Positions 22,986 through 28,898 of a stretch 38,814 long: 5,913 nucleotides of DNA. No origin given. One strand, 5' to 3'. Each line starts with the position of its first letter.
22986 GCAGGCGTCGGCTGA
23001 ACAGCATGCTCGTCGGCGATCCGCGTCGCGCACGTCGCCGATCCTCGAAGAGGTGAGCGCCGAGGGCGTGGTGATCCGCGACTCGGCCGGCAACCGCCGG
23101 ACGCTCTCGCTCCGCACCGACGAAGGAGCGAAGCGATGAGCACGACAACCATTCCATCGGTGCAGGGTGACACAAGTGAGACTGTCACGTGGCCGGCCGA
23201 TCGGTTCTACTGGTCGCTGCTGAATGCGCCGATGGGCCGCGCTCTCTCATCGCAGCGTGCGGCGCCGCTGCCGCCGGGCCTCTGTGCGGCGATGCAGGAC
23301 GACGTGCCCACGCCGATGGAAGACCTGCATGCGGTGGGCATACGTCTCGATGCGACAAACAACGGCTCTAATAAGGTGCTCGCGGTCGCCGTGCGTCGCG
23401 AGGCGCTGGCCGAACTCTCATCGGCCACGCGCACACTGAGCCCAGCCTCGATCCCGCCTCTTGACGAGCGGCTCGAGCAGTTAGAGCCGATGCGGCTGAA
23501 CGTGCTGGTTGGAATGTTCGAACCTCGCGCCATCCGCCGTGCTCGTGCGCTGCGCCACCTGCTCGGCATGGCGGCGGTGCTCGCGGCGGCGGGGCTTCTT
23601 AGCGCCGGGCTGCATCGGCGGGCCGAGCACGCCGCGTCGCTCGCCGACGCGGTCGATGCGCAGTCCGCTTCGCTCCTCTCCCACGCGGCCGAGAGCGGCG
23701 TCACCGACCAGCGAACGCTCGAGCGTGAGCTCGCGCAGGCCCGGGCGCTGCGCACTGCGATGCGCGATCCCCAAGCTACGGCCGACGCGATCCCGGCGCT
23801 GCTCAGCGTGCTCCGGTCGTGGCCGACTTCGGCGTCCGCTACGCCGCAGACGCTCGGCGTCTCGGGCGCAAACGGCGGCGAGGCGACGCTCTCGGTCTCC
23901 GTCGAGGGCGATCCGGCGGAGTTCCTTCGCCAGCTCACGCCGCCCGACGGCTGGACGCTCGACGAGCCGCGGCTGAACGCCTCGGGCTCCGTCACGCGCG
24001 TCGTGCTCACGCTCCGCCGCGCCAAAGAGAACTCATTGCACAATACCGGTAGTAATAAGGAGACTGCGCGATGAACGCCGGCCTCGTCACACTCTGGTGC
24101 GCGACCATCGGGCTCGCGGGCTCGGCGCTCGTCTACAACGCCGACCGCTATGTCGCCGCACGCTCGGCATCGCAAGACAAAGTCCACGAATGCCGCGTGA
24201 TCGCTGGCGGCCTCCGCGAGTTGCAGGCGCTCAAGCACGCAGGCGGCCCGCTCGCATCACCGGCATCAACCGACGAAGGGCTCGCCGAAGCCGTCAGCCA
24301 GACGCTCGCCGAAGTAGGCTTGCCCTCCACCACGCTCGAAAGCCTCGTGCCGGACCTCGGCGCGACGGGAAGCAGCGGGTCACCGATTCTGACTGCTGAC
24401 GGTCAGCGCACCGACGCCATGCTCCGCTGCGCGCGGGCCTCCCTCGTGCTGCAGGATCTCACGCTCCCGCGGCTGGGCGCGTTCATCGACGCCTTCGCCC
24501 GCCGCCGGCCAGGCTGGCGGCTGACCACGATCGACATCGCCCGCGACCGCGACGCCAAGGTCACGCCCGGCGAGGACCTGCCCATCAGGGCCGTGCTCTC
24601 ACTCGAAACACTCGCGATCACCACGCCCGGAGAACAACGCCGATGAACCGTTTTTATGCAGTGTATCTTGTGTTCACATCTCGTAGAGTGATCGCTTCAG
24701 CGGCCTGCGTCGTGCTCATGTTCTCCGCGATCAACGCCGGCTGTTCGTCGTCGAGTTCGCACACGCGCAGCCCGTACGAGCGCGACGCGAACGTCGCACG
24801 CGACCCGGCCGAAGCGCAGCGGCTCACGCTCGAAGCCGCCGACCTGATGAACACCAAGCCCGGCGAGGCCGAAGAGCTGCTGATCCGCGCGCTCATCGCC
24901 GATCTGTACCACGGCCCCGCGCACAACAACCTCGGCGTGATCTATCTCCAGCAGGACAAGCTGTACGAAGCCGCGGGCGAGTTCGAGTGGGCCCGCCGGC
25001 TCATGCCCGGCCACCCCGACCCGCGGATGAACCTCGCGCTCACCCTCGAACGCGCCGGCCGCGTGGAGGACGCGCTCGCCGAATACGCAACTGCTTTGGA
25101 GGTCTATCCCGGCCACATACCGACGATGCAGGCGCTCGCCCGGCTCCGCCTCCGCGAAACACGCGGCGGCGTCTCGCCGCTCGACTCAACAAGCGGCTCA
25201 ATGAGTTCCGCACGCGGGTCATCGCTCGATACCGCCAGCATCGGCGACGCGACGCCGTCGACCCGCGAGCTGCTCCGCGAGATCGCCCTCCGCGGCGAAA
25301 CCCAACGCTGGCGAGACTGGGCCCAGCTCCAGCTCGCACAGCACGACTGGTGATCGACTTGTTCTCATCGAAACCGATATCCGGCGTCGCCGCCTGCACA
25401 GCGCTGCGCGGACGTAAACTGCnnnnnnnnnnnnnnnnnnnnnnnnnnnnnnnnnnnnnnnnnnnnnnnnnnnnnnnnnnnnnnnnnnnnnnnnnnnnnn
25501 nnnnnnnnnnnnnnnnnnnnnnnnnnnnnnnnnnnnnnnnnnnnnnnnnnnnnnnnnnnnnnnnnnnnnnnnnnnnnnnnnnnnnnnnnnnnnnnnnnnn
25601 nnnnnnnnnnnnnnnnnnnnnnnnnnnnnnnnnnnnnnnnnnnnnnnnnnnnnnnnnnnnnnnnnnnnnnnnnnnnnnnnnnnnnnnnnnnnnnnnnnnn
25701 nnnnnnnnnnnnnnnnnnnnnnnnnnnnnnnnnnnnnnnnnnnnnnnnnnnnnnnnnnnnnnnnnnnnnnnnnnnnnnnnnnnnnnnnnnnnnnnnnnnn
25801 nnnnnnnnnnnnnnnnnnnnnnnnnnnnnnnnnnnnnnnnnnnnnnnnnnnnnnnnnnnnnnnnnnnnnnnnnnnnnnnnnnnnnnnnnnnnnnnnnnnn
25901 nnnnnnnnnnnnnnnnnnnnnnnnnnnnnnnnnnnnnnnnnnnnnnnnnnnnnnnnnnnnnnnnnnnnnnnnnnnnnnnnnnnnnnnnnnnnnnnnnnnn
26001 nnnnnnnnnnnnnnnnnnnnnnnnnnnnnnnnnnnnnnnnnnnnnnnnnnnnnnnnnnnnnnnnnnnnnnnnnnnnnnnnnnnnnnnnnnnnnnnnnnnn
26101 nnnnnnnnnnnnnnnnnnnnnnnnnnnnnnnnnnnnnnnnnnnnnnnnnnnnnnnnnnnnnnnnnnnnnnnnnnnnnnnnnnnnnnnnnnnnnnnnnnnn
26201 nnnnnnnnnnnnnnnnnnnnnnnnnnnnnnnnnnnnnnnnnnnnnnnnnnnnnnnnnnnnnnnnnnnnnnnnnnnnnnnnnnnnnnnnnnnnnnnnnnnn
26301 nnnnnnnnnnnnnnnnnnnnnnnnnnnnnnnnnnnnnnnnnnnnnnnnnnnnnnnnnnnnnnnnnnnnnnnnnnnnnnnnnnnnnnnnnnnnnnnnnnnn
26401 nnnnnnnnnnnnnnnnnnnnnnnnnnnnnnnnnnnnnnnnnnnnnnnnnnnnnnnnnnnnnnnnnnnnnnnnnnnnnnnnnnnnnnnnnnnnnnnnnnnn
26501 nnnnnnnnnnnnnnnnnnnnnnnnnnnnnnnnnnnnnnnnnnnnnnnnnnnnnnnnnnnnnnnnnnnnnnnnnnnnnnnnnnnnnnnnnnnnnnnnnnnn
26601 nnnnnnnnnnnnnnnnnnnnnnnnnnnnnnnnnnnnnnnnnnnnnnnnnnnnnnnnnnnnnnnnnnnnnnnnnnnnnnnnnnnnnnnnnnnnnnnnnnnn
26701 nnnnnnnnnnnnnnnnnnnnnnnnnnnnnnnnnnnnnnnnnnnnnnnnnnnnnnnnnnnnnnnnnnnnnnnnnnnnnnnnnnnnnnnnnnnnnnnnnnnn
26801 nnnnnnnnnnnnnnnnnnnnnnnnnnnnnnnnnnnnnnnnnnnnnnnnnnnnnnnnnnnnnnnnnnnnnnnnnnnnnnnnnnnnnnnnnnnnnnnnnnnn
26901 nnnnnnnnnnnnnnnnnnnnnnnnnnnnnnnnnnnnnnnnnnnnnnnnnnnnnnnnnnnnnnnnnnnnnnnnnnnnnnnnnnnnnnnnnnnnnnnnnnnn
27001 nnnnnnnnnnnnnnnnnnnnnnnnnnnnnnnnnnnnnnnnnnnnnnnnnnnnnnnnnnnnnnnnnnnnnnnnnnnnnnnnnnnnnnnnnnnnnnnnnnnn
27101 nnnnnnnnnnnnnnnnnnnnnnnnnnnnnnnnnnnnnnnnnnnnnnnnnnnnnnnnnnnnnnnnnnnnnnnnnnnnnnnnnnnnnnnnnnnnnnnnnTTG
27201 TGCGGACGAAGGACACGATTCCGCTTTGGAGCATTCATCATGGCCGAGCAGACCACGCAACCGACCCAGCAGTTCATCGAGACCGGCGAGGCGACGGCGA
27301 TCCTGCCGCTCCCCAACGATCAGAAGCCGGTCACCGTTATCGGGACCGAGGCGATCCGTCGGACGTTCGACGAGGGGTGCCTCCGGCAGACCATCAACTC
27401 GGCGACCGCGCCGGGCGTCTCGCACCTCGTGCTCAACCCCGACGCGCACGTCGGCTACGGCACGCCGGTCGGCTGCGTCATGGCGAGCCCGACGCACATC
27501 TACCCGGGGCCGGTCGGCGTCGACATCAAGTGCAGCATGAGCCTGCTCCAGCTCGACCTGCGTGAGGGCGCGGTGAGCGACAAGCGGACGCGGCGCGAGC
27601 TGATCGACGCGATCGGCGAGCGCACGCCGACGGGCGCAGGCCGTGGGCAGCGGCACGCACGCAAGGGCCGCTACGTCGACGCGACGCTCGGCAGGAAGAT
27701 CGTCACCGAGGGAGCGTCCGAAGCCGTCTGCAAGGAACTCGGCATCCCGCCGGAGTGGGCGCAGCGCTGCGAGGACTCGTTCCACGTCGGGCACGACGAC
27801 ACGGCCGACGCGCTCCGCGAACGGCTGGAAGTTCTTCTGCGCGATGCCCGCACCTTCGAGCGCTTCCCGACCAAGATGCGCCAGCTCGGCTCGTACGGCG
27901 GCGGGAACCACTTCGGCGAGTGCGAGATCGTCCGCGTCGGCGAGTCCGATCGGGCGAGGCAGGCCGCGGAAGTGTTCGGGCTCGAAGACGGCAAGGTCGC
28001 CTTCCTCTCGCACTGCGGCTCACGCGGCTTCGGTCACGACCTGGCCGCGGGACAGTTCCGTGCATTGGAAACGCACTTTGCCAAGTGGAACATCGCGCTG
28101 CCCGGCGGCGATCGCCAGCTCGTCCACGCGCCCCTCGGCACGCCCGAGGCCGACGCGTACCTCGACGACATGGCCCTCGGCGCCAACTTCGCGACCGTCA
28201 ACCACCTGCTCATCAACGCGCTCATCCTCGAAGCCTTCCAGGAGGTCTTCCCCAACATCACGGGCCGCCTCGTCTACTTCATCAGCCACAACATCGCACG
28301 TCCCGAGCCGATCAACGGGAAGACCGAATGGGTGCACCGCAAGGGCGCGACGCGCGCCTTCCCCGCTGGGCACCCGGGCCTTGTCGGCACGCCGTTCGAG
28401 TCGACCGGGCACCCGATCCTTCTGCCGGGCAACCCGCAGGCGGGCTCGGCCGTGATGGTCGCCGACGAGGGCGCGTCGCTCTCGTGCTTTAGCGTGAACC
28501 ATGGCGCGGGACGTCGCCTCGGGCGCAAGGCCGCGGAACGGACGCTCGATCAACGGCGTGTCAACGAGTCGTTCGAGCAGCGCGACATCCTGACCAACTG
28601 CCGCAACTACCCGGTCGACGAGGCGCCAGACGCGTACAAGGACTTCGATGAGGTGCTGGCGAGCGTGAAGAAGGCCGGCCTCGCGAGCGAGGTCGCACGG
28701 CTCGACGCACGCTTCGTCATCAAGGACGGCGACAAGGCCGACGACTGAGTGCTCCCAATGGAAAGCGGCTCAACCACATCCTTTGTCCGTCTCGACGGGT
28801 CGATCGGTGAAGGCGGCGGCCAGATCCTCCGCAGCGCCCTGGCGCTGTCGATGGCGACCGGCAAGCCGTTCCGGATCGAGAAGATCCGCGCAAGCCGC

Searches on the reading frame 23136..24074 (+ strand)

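Call 19: search_protein_families(library=pfam, proteins=[window:23136-24074:+], max_evalue=0.001)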
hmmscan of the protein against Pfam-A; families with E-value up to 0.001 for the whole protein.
window:23136-24074:+ (312 aa): 1 family
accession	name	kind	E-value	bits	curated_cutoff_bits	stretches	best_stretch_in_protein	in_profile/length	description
PF11846.14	Wzy_C_2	-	0.00096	19.6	28.5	0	125-235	33-149/191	Virulence factor membrane-bound polymerase, C-terminal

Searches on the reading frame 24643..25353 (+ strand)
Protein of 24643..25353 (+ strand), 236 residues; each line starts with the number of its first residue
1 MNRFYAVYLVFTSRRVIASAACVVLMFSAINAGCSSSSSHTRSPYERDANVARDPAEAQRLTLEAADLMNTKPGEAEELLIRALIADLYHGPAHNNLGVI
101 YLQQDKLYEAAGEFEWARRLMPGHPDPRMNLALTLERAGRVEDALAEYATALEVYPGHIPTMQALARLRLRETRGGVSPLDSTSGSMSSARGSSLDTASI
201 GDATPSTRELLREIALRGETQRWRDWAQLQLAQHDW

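Call 19: search_protein_families(library=pfam, proteins=[window:24643-25353:+], max_evalue=0.001)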
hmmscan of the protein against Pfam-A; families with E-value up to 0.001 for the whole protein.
window:24643-25353:+ (236 aa): 9 families
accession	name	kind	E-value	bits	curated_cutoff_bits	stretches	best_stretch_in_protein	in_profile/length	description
PF07719.23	TPR_2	-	5.7e-09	35.9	27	1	129-158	5-34/34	Tetratricopeptide repeat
PF14559.12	TPR_19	-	2.4e-07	31.4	25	1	109-166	9-65/68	Tetratricopeptide repeat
PF00515.34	TPR_1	-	2.5e-07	30.7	27.8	0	93-111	3-21/34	Tetratricopeptide repeat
PF13432.12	TPR_16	-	4.9e-07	30.5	32.7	1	109-157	15-63/65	Tetratricopeptide repeat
PF13431.12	TPR_17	-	3.6e-06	27.3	24.4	0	122-145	10-33/34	Tetratricopeptide repeat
PF13424.12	TPR_12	-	3.9e-06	27.4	30.1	0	129-168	7-54/77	Tetratricopeptide repeat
PF16918.11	PknG_TPR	-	1.5e-05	24.4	27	1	70-182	107-220/340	Protein kinase G tetratricopeptide repeat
PF13428.12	TPR_14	-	8.2e-05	23.4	23.5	1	127-168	3-44/44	Tetratricopeptide repeat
PF13371.12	TPR_9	-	0.0008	19.8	35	1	99-167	3-65/73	Tetratricopeptide repeat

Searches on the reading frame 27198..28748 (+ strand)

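Call 20: search_protein_families(library=pfam, proteins=[window:27198-28748:+], max_evalue=0.001)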
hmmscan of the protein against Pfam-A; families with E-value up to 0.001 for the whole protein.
window:27198-28748:+ (516 aa): 1 family
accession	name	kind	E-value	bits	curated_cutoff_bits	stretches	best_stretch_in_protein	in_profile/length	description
PF01139.22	RtcB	-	2.2e-103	347.2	27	1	64-509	1-425/426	tRNA-splicing ligase RtcB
